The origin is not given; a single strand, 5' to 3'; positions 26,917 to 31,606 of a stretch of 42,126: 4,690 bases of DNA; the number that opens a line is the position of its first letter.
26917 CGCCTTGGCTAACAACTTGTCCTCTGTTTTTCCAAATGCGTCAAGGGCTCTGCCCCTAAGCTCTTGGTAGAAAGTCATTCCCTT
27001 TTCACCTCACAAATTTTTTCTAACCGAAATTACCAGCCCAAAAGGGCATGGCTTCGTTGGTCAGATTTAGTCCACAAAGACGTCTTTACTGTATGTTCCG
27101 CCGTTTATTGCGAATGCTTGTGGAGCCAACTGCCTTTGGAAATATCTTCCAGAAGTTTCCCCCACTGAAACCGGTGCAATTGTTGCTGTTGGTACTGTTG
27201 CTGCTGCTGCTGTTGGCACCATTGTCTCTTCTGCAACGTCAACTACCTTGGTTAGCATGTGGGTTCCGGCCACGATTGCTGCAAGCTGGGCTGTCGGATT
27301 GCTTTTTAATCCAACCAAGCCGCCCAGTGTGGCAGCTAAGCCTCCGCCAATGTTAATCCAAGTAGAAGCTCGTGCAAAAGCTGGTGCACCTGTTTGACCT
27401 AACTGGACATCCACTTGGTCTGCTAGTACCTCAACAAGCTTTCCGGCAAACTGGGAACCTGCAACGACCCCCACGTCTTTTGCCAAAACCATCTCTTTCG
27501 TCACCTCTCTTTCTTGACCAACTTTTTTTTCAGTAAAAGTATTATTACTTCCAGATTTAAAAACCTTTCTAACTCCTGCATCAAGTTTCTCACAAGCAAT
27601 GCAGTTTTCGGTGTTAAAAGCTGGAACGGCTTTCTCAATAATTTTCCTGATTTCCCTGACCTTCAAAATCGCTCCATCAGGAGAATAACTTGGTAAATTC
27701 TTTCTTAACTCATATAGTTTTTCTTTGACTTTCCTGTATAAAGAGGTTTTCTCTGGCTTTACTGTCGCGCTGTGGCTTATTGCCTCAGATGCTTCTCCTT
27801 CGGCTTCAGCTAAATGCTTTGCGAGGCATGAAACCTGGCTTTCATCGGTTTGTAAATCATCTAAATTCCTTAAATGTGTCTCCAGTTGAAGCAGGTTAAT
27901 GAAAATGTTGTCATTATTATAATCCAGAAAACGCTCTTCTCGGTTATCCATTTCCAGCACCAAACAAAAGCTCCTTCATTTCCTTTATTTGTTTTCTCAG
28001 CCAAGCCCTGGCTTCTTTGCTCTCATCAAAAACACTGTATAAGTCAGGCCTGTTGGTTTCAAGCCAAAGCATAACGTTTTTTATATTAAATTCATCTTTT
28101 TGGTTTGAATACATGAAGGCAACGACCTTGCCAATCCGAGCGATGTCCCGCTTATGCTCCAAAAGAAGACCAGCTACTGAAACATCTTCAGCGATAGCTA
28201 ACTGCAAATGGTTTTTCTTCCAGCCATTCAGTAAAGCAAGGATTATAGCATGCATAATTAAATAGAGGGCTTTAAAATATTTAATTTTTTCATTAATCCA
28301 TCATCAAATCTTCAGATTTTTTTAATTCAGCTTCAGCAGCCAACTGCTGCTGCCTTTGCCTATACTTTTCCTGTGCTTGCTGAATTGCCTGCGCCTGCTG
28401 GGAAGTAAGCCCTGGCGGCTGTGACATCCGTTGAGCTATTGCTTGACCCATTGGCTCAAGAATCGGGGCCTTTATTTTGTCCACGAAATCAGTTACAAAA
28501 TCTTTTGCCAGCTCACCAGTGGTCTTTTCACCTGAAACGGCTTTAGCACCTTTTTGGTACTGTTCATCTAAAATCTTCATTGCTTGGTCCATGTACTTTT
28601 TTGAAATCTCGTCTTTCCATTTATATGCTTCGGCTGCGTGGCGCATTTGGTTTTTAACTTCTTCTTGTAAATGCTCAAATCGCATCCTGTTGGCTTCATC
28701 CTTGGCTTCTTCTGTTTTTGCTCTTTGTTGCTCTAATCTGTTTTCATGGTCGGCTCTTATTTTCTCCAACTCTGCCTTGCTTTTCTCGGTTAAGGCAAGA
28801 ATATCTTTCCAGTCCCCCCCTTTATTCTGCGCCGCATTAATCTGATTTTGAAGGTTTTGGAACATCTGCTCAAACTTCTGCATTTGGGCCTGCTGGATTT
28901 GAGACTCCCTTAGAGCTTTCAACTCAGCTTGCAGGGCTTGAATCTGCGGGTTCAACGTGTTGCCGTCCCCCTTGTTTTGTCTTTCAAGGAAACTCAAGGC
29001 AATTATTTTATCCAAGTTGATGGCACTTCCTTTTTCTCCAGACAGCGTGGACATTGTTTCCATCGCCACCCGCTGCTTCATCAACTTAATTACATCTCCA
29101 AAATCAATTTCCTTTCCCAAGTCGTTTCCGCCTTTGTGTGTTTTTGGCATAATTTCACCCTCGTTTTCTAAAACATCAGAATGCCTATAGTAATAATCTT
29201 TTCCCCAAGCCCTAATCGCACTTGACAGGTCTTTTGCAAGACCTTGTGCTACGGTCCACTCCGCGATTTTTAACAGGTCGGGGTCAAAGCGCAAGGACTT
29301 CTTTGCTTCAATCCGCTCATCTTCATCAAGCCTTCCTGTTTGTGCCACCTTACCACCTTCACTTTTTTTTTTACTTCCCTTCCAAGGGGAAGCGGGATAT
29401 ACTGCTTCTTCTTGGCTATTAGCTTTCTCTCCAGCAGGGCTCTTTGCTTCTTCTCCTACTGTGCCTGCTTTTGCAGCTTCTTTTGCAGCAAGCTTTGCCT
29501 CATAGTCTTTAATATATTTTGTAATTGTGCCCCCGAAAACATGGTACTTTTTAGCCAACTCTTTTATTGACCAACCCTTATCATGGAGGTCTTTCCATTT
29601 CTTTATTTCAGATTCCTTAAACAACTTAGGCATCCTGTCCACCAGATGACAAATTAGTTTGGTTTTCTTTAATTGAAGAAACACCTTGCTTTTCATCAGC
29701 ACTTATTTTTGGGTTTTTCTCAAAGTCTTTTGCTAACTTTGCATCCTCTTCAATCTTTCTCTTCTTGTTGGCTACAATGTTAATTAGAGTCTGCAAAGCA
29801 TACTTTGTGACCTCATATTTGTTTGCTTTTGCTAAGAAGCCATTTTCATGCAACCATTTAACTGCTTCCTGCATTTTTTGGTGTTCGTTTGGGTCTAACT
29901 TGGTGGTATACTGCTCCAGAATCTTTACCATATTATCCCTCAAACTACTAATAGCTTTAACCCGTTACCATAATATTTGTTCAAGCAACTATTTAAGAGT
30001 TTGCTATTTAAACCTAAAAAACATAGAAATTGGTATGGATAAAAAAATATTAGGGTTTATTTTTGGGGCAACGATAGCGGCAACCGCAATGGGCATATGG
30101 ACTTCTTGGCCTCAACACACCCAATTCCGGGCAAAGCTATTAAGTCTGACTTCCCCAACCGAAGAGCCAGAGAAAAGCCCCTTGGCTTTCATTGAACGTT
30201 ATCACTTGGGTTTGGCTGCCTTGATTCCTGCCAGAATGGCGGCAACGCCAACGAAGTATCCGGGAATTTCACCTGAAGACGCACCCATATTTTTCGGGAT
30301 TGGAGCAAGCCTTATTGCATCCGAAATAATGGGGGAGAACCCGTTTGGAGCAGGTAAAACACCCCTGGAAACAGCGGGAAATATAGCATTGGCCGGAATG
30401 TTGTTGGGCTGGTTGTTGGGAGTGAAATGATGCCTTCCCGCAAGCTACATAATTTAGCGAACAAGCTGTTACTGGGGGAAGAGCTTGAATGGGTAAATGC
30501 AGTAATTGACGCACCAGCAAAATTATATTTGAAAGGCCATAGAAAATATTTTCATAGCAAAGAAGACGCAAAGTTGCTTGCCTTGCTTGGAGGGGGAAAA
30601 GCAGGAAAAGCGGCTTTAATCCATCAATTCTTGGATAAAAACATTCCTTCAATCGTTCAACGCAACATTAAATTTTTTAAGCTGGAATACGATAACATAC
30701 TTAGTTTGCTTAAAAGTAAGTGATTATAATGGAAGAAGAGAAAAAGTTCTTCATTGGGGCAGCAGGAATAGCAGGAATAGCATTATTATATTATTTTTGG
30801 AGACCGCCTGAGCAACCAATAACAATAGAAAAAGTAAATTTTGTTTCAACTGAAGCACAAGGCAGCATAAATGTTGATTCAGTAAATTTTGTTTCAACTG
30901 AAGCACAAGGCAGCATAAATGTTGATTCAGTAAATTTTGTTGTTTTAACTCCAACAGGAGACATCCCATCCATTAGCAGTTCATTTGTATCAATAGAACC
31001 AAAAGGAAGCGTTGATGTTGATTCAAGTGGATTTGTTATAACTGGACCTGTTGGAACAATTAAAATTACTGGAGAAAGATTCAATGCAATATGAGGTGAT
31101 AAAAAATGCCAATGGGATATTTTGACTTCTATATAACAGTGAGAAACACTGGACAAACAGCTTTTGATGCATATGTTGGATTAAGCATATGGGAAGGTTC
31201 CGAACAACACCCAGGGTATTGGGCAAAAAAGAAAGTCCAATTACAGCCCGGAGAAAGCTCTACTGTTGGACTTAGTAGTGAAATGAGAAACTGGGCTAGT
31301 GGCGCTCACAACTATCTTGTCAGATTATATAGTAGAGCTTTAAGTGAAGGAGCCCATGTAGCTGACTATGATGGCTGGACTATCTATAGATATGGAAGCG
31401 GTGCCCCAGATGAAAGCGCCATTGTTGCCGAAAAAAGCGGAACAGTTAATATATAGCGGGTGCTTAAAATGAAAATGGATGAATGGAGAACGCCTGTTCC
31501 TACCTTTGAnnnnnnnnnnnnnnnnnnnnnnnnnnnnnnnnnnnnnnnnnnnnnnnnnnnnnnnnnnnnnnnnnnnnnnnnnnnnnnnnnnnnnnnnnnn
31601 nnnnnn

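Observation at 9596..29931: No recognisable terminase, portal, HK97 or double-jelly-roll capsid gene: possibly an undescribed virion architecture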

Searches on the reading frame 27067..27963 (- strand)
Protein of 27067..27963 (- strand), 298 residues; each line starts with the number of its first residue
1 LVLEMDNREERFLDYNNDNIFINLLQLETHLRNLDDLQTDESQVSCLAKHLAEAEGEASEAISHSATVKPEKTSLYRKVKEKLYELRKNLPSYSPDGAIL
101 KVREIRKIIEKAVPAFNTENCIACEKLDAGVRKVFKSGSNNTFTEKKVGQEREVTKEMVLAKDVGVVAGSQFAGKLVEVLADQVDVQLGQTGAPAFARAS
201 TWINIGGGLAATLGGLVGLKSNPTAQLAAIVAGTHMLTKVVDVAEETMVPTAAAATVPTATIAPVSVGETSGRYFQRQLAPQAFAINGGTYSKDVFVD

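Call 5: search_protein_families(library=pfam, max_evalue=0.1, proteins=[window:27067-27963:-])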
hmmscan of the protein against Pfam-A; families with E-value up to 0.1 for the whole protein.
window:27067-27963:- (298 aa): 0 families

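Call 7: search_protein_families(library=phrogs, max_evalue=0.1, proteins=[window:27067-27963:-])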
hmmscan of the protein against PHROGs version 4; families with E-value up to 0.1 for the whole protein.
window:27067-27963:- (298 aa): 1 family
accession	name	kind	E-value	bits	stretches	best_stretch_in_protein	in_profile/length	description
phrog_30473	-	unknown function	0.096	14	0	13-54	58-98/107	-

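Call 95: search_solved_structures(query=window:27067-27963:-, max_evalue=1)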
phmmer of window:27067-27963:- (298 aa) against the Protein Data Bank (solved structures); distinct sequences matched with E-value up to 1: 10.
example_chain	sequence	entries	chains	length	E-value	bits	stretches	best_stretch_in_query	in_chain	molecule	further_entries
8giu_E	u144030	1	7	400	0.36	13.7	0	49-88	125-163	Capsid protein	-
5mrw_B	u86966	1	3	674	0.42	13.4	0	164-239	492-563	Potassium-transporting ATPase ATP-binding subunit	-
7nnl_B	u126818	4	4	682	0.42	13.4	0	164-239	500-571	Potassium-transporting ATPase ATP-binding subunit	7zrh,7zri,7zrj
7bgy_B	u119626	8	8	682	0.43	13.4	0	164-239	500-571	Potassium-transporting ATPase ATP-binding subunit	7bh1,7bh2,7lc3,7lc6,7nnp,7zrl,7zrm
6hra_B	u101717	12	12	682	0.43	13.4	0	164-239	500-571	Potassium-transporting ATPase ATP-binding subunit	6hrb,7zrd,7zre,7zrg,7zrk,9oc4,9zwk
8vof_B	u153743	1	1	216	0.53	13.1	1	12-96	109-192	Ras-related protein Rab-11A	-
5fbl_B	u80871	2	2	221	0.54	13.1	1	12-96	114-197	Ras-related protein Rab-11A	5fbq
4d0l_B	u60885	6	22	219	0.55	13.1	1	12-96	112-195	RAS-RELATED PROTEIN RAB-11A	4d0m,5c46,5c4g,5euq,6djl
5fbr_B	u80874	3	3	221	0.56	13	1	12-96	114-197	Ras-related protein Rab-11A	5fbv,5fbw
6lf1_A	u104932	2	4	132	0.96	12.3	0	7-76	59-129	SeviL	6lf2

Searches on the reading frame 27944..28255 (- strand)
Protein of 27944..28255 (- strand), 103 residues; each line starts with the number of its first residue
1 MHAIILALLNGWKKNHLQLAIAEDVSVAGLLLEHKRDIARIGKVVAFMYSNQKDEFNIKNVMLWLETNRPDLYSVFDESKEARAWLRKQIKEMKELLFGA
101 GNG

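Call 5: search_protein_families(library=pfam, max_evalue=0.1, proteins=[window:27944-28255:-])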
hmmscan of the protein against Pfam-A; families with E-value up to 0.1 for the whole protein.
window:27944-28255:- (103 aa): 0 families

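Call 7: search_protein_families(library=phrogs, max_evalue=0.1, proteins=[window:27944-28255:-])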
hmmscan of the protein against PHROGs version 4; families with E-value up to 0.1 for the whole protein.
window:27944-28255:- (103 aa): 2 families
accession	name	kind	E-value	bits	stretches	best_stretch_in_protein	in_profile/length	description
phrog_20318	-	unknown function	0.057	14.5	1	71-90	25-44/60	-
phrog_27059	-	unknown function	0.092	13.5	0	21-61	154-194/194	-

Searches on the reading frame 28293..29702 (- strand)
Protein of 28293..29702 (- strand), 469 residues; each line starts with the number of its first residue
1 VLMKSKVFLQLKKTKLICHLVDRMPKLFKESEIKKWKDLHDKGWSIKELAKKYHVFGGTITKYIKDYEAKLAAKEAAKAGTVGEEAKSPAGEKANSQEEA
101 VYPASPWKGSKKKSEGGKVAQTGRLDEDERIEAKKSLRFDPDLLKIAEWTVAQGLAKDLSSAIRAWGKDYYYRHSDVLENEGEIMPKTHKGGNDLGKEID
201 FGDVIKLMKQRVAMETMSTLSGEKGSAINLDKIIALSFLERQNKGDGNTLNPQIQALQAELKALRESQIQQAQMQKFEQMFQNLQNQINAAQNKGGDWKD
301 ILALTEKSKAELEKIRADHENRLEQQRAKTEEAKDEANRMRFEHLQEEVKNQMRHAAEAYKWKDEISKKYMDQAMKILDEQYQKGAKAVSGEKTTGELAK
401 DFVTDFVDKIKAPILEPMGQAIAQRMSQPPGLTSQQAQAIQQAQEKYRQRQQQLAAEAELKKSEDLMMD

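Call 5: search_protein_families(library=pfam, max_evalue=0.1, proteins=[window:28293-29702:-])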
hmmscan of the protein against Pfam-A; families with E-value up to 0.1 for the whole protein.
window:28293-29702:- (469 aa): 2 families
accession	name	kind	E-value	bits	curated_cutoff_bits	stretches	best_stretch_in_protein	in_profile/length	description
PF22384.1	PBP2_Ca3427_like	-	0.037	14.9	27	0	329-373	42-86/95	Ca3427-like PBP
PF17574.7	TA_inhibitor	-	0.042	14.3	27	0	354-388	28-62/89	Inhibitor of toxin/antitoxin system (Gp4.5)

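Call 7: search_protein_families(library=phrogs, max_evalue=0.1, proteins=[window:28293-29702:-])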
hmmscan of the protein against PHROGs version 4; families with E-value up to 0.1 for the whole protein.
window:28293-29702:- (469 aa): 5 families
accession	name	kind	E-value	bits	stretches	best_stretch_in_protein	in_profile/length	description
phrog_11376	-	unknown function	0.0013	20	1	14-70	72-131/134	-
phrog_125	-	DNA, RNA and nucleotide metabolism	0.0062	17.1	1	23-84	159-220/254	DNA invertase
phrog_5497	-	DNA, RNA and nucleotide metabolism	0.037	15.2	0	275-309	21-55/65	HTH DNA binding protein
phrog_3855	-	DNA, RNA and nucleotide metabolism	0.054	14.9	0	28-72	64-109/115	HTH DNA binding protein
phrog_664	-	DNA, RNA and nucleotide metabolism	0.075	13.9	0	30-75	87-132/210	DNA binding protein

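Call 96: search_solved_structures(query=window:28293-29702:-, max_evalue=1)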
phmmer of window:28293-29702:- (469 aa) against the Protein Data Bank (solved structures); distinct sequences matched with E-value up to 1: 1.
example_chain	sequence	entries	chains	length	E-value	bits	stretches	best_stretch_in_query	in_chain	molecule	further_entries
6n3q_F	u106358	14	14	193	0.84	11.7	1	229-301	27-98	Translocation protein SEC72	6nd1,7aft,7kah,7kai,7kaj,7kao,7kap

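Call 114: search_protein_families(library=ncbifam, max_evalue=0.001, proteins=[window:28293-29702:-])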
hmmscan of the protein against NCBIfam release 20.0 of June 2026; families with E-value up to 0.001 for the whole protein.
window:28293-29702:- (469 aa): 0 families

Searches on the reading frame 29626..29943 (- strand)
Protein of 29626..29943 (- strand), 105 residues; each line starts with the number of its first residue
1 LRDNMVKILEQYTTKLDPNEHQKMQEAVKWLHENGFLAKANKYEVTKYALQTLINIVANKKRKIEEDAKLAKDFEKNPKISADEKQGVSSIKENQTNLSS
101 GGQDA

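Call 7: search_protein_families(library=phrogs, max_evalue=0.1, proteins=[window:29626-29943:-])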
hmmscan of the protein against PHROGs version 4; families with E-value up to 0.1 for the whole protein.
window:29626-29943:- (105 aa): 1 family
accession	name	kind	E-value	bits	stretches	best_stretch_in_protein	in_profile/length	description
phrog_16435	-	unknown function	0.055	14.7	1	4-49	45-90/107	-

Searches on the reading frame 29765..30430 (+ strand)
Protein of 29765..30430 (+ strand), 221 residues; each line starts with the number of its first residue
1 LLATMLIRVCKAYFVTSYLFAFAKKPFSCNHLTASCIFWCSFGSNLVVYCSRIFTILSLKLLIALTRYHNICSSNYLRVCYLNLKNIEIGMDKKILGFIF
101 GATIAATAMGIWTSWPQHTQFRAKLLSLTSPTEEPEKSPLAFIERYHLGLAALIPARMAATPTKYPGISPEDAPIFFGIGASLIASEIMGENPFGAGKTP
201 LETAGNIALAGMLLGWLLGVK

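Call 8: search_protein_families(library=pfam, max_evalue=0.01, proteins=[window:29765-30430:+])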
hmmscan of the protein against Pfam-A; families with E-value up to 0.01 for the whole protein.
window:29765-30430:+ (221 aa): 1 family
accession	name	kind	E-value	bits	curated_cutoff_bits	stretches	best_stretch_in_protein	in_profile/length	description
PF03805.18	CLAG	-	0.0075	14.4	24.5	1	17-102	975-1050/1286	Cytoadherence-linked asexual protein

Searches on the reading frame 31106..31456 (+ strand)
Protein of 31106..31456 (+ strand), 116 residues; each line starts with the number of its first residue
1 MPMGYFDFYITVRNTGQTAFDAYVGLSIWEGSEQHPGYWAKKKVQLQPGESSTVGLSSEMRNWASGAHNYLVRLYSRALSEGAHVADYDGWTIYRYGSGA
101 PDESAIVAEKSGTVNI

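Call 79: search_protein_families(library=pfam, max_evalue=0.05, proteins=[window:31106-31456:+])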
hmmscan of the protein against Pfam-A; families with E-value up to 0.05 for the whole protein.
window:31106-31456:+ (116 aa): 1 family
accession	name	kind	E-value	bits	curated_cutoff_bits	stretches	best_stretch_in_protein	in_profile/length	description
PF03640.20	Lipoprotein_15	-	0.014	15.3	24.4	1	81-96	7-22/47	Secreted repeat of unknown function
